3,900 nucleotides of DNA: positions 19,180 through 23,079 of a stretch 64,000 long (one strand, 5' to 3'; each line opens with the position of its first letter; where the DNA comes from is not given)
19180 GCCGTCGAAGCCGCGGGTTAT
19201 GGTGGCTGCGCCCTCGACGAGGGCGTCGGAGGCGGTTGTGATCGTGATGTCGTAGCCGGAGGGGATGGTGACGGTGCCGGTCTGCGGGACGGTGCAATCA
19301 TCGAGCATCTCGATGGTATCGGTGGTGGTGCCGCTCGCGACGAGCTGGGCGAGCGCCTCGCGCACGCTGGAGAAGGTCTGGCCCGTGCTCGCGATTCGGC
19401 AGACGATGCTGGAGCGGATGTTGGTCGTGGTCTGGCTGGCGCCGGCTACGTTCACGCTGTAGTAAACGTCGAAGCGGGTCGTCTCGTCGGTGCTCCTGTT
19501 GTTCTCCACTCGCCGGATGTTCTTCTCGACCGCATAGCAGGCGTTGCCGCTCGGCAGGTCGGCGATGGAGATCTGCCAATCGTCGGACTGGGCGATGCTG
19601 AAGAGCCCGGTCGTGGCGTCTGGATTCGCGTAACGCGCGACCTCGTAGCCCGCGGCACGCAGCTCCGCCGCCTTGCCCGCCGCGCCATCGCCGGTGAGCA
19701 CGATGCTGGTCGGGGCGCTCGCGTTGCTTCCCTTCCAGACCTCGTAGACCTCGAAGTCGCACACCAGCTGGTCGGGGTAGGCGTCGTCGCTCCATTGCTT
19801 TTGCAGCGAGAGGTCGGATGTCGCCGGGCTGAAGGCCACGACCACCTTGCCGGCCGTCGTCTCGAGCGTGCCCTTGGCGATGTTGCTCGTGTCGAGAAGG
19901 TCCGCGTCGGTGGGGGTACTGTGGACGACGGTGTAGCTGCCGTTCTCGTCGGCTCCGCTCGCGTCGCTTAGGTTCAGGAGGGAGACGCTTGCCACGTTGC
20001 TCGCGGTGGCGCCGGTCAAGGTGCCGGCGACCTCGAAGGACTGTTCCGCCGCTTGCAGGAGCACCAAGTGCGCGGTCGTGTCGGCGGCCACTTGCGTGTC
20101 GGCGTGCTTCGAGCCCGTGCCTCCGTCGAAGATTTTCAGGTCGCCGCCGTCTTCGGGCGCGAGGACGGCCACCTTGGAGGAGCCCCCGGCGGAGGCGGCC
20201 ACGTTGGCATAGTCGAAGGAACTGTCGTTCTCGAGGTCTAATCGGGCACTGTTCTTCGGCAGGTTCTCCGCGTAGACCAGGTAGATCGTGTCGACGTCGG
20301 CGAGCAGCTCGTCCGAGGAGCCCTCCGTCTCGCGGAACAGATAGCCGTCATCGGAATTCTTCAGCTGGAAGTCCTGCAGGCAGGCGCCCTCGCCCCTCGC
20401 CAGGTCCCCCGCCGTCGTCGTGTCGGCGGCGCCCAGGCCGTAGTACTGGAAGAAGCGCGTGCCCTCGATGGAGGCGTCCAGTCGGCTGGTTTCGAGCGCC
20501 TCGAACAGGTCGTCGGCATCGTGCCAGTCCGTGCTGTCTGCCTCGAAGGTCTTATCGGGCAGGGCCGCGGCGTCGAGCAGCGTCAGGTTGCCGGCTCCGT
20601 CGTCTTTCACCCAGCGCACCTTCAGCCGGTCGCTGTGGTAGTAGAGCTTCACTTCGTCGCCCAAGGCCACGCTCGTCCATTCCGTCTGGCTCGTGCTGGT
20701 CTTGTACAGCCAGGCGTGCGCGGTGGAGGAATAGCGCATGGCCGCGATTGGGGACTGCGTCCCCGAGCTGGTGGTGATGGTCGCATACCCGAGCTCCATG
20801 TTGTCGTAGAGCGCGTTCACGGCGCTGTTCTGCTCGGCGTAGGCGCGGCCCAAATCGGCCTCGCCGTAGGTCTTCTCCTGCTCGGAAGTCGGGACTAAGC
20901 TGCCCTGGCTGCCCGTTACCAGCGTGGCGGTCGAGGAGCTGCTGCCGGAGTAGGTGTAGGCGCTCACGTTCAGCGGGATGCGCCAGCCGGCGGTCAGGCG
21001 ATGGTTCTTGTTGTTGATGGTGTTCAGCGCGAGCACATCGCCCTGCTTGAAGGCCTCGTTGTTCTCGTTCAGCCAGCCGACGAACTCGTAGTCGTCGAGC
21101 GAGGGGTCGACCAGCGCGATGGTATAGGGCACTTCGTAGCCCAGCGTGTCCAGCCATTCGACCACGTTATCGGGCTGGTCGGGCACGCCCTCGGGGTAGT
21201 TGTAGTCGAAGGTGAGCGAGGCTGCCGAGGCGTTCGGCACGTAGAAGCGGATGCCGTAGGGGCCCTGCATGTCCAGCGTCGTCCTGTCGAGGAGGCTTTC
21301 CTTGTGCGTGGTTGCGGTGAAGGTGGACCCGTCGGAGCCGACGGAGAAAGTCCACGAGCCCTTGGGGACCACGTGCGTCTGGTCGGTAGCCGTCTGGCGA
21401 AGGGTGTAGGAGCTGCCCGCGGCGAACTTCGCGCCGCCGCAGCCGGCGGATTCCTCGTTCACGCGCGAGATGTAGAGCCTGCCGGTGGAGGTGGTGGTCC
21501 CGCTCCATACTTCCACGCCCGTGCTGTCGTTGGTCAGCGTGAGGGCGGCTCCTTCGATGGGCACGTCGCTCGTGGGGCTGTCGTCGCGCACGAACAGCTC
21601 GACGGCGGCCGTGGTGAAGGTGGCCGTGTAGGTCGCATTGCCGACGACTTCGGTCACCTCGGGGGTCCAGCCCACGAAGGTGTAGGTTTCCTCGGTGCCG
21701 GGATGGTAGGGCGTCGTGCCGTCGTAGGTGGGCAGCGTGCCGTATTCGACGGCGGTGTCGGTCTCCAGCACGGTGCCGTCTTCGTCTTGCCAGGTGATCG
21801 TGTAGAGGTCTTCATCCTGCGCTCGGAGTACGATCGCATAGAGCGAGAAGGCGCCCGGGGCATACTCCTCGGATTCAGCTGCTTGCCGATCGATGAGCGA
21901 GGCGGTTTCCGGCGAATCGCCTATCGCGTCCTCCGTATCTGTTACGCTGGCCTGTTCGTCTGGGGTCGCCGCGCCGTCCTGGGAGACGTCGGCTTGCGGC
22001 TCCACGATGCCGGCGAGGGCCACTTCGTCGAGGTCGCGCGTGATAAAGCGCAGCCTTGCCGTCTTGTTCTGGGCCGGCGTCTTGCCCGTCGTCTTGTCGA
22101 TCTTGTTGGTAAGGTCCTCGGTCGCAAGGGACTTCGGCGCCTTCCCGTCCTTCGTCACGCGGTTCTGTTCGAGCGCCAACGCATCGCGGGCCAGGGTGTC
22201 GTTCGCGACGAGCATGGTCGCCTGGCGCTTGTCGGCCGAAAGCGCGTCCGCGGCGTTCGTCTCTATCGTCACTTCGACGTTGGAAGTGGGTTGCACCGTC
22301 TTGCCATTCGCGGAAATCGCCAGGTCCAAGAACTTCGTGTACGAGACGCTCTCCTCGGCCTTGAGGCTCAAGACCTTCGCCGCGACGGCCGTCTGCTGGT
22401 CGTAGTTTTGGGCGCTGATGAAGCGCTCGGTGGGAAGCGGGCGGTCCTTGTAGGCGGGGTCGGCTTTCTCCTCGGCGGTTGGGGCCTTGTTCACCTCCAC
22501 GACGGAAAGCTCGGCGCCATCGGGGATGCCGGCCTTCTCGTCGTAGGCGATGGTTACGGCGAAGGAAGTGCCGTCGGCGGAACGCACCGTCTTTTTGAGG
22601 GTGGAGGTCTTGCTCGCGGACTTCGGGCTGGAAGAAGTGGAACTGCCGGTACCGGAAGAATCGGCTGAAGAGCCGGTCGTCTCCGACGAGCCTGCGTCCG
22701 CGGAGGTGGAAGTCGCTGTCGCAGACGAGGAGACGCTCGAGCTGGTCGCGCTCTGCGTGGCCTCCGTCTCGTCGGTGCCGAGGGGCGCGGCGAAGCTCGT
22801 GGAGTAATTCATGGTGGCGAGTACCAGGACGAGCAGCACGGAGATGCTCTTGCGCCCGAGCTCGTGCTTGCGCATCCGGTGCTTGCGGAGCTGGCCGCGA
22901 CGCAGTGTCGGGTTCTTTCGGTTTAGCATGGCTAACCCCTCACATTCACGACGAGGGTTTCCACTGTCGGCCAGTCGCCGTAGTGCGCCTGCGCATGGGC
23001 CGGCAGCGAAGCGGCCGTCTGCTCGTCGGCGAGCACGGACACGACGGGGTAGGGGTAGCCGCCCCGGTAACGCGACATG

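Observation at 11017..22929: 3,970-aa anchorless secreted beta-helix protein embedded in the minor-pilin operon: candidate pilus-presented giant adhesin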

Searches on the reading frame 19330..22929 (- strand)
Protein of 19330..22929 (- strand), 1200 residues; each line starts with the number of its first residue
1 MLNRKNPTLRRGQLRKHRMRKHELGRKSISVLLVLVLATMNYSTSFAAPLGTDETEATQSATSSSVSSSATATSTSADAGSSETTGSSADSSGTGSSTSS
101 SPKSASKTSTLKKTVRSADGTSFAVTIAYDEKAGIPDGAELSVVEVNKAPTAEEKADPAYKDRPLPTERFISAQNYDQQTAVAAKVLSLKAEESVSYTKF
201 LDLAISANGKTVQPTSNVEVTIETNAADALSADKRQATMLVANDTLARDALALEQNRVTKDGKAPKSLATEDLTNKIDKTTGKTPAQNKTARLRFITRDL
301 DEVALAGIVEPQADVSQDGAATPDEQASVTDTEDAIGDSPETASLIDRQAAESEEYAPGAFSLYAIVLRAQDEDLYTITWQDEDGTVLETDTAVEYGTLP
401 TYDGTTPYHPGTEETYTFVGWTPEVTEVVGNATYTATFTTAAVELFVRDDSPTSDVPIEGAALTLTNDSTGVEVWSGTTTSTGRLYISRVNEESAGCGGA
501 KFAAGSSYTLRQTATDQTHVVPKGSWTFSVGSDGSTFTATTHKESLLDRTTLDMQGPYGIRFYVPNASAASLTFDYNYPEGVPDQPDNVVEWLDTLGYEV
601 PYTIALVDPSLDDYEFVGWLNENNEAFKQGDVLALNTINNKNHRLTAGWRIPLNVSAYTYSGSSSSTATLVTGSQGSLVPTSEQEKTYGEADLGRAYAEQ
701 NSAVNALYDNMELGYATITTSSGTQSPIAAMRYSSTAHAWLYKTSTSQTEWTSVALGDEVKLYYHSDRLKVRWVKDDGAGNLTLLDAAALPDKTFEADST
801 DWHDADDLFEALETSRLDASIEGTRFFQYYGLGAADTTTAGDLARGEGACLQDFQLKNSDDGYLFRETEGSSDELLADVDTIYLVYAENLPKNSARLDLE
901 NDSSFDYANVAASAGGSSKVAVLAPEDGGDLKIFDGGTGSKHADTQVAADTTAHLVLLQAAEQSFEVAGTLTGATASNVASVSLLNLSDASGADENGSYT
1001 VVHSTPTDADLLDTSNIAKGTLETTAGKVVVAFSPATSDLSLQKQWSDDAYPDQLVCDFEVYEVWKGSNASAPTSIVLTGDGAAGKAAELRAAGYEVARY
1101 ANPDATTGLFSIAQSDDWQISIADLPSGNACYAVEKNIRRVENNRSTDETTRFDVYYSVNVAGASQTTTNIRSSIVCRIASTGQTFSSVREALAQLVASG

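Call 36: find_homologous_proteins(query=window:19420-22602:-, max_evalue=0.00001)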
Query window:19420-22602:- (1061 aa): 269 proteins with E <= 0.00001 among 8000 candidates; the best 120 are listed.
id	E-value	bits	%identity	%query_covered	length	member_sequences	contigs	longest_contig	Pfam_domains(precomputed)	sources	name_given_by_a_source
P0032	9.6e-203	694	62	6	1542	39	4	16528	PF09479.17,PF00404.25,PF00963.25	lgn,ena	-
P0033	1.5e-192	660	63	6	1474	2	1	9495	PF09479.17,PF00404.25,PF00963.25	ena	-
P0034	5.0e-179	616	64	6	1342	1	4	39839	PF09479.17,PF00404.25,PF00963.25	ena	-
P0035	3.1e-155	537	41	12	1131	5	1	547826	PF28530.1,PF18998.7,PF02368.25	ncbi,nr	ncbi:MAG: Ig domain-containing protein [Clostridiales bacterium]|nr:Ig domain-containing protein [Cl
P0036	1.6e-154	535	68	6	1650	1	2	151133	PF09479.17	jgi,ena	-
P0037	1.1e-147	512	60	6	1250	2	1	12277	PF00092.35,PF00241.26,PF18877.7,PF13519.13,PF07233.19,PF03799.21,PF21426.4,PF14114.13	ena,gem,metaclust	metaclust:\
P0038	4.4e-136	474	38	10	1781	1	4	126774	PF19797.5,PF28530.1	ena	-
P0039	3.9e-135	470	59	5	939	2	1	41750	PF17115.12,PF19797.5,PF00404.25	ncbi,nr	ncbi:MAG: dockerin type I repeat-containing protein, partial [Clostridia bacterium]|nr:dockerin type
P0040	2.4e-133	464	68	6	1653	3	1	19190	PF09479.17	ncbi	-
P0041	7.7e-129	450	58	7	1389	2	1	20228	PF19127.7,PF09479.17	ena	-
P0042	3.8e-127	444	49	7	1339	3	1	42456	PF05310.18,PF19797.5,PF18115.8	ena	-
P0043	1.2e-122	429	53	7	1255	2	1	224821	PF09479.17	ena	-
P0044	4.1e-121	424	55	6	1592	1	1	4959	PF03799.21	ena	-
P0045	1.5e-113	399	51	7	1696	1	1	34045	PF09479.17,PF18998.7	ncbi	-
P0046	5.0e-113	397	57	6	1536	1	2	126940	PF18998.7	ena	-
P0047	2.3e-112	395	40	12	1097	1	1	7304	PF09479.17,PF19797.5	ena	-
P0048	1.4e-111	392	37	12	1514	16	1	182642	PF16277.12,PF09479.17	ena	-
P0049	1.7e-108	382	32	26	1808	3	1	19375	PF19127.7,PF09479.17,PF18998.7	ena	-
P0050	1.3e-105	373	61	7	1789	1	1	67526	PF19127.7,PF09479.17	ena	-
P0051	8.7e-105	370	56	7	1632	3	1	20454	PF09479.17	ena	-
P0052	1.9e-104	369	61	7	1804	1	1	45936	PF19127.7,PF09479.17,PF18998.7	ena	-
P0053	4.7e-104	368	55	7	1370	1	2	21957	PF09479.17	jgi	-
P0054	2.3e-103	365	61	7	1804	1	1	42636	PF19127.7,PF09479.17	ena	-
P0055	5.2e-103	364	61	7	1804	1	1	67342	PF19127.7,PF09479.17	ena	-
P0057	4.2e-102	361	59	7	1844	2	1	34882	PF19127.7,PF09479.17,PF18998.7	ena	-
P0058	1.2e-100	356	59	7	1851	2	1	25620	PF19127.7,PF09479.17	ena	-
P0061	1.1e-94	337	52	7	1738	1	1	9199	PF09479.17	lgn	-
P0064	4.6e-94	334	60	7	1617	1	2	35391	PF09479.17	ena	-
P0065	7.5e-93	330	65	6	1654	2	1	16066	PF09479.17,PF18998.7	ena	-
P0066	1.1e-92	330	59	7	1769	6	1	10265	PF09479.17,PF18998.7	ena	-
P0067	8.2e-91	324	53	7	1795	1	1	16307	PF19127.7,PF09479.17,PF18998.7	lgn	-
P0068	8.2e-91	324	59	7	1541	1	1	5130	PF19127.7,PF09479.17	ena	-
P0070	2.7e-89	319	51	7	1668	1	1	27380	PF28530.1,PF18998.7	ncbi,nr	ncbi:MAG: hypothetical protein K5981_01235 [Clostridia bacterium]|nr:hypothetical protein [Clostridi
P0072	3.7e-88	315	65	6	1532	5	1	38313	PF09479.17,PF00092.35,PF13519.13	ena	-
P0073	5.3e-87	311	61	7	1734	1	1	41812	PF19127.7,PF09479.17,PF18998.7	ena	-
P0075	2.1e-84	302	62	6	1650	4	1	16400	PF19127.7,PF09479.17,PF18998.7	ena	-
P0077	8.6e-79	284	62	6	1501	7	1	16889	PF18998.7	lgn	-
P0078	9.7e-79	284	61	6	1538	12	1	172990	PF09479.17,PF18998.7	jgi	jgi:uncharacterized repeat protein (TIGR02543 family)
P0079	2.1e-77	279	64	6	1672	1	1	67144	PF09479.17,PF18998.7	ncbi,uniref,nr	ncbi:InlB B-repeat-containing protein [Fusibacillus kribbianus]|uniref:InlB B-repeat-containing prot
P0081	2.9e-77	279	61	6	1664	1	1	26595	PF09479.17,PF18998.7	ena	-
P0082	3.4e-77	279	60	6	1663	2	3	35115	PF09479.17,PF18998.7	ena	-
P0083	4.8e-77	278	40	12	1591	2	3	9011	PF18998.7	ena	-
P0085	1.5e-76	276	63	6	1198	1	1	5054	PF09479.17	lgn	-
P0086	1.8e-76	276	59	7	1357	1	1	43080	PF19127.7,PF09479.17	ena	-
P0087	4.0e-76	275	63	6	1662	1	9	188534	PF09479.17,PF18998.7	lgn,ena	-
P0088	6.3e-76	274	62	6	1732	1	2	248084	PF09479.17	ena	-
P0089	3.8e-75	272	63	6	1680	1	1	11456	PF09479.17,PF18998.7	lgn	-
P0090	7.8e-75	271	62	6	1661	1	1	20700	PF09479.17,PF18998.7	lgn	-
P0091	1.1e-74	270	63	6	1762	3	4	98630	PF09479.17,PF18998.7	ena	-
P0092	1.6e-74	270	62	6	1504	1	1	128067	PF18998.7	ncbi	-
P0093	3.2e-73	265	55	7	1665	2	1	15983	PF09479.17,PF18998.7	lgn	-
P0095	1.8e-72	263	56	7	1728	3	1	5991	PF09479.17,PF18998.7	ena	-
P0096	1.9e-72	263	63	6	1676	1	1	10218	PF09479.17,PF18998.7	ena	-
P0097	4.0e-72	262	62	6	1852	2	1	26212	PF19127.7,PF09479.17,PF18998.7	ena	-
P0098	1.8e-71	260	60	6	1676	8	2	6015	PF09479.17,PF18998.7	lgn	-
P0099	8.2e-71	257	56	7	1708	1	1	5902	PF19127.7,PF09479.17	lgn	-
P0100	1.2e-70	257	43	9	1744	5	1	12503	PF09479.17,PF07554.20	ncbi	-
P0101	1.6e-70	257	57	6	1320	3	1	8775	PF18998.7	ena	-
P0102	2.4e-70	256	52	6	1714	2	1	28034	PF19127.7,PF09479.17,PF18998.7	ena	-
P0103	4.6e-70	255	57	6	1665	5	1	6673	PF09479.17,PF18998.7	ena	-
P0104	8.0e-70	254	55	6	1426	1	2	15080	PF09479.17,PF18998.7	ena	-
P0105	2.6e-69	253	56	7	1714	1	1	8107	PF19127.7,PF09479.17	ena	-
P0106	2.8e-69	252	56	7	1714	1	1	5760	PF19127.7,PF09479.17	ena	-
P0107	3.3e-69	252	56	7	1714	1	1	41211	PF19127.7,PF09479.17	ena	-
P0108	4.2e-69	252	55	6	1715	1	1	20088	PF19127.7,PF09479.17,PF18998.7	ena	-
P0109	8.0e-69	251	61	6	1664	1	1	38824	PF19127.7,PF09479.17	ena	-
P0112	6.3e-67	245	55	6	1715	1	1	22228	PF19127.7,PF09479.17,PF18998.7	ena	-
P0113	1.5e-66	243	57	6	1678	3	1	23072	PF09479.17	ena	-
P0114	4.1e-66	242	63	6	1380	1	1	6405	PF09479.17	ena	-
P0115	6.3e-66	241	58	6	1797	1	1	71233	PF09479.17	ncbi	-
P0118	5.7e-65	238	42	9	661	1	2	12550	PF18998.7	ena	-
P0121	2.9e-62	229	66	6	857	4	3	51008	PF09479.17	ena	-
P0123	2.1e-60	223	60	6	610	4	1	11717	PF09479.17,PF19407.6,PF24547.2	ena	-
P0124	2.7e-60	223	61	7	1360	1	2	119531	PF09479.17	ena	-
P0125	6.9e-60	221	59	7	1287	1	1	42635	PF19127.7,PF09479.17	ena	-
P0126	1.6e-59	220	59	7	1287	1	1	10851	PF19127.7,PF09479.17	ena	-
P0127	2.0e-59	220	52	7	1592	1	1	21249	PF19127.7,PF09479.17,PF18998.7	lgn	-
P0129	9.9e-59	218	61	6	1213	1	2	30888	PF09479.17,PF18655.8,PF17802.8,PF00746.27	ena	-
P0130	2.0e-58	217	50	7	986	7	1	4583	PF09479.17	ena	-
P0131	2.8e-58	216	59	6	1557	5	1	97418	PF09479.17,PF18998.7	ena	-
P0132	3.7e-58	216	54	7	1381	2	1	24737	PF09479.17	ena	-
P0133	1.1e-57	214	56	7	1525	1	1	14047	PF19127.7,PF09479.17,PF18998.7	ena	-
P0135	1.5e-55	207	60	7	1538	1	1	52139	PF18998.7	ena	-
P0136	3.9e-54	202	52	6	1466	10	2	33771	PF09479.17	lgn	-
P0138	2.8e-52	196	57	7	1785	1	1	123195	PF19127.7,PF09479.17,PF18998.7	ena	-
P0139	4.6e-52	195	56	7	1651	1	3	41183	PF09479.17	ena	-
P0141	3.3e-51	193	63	6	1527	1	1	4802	PF09479.17,PF18998.7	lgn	-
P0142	4.6e-51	192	35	14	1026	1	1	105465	PF09479.17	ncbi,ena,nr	ncbi:MAG: hypothetical protein J5496_00525 [Lachnospiraceae bacterium]|nr:hypothetical protein [Lach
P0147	6.5e-48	182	51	7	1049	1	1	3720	PF09479.17,PF18998.7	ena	-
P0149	1.5e-47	180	51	8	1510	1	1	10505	PF09479.17,PF18998.7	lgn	-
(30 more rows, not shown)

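Call 81: search_protein_families(library=pfam, proteins=[window:19330-22929:-], max_evalue=1)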
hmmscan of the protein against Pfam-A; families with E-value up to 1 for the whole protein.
window:19330-22929:- (1200 aa): 1 family
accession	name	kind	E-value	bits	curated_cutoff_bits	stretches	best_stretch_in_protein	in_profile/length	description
PF09479.16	Flg_new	-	0.0015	19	27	1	376-426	1-43/65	Listeria-Bacteroides repeat domain (List_Bact_rpt)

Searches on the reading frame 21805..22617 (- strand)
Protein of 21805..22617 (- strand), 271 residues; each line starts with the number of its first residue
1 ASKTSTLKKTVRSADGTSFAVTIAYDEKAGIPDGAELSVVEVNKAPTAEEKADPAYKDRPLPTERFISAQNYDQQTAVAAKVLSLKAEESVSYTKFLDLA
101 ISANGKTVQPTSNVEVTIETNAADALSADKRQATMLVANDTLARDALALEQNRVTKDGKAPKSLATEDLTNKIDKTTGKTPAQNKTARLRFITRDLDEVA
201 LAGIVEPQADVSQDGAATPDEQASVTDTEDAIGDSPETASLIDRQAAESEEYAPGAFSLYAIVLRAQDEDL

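Call 52: search_protein_representatives(protein=window:21805-22617:-)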
Query: 271 residues. Proteins with E-value up to 0.001 (for the whole library): 167; up to 1e-10: 32; up to 1e-30: 2. The best 150 are listed.
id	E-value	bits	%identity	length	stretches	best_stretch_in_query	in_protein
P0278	9.4e-38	146.4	40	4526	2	2-218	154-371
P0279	6.8e-31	124.0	33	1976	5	6-218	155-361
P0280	1.4e-24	103.3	37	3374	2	5-205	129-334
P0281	1.9e-24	102.9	43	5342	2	5-156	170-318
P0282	4.2e-24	101.8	37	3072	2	4-209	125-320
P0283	7.3e-22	94.4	36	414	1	5-171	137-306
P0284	8.4e-22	94.3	38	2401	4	5-128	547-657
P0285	1.3e-21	93.7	39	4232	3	2-179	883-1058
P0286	2.6e-20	89.4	47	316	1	5-132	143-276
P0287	6.7e-20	88.0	33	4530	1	7-209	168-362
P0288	7.4e-20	87.9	40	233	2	5-123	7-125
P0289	2.8e-19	86.0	34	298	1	4-161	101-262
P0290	5.9e-19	84.9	36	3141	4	5-131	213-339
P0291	1.2e-18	83.9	42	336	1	3-131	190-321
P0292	6.6e-17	78.2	32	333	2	3-164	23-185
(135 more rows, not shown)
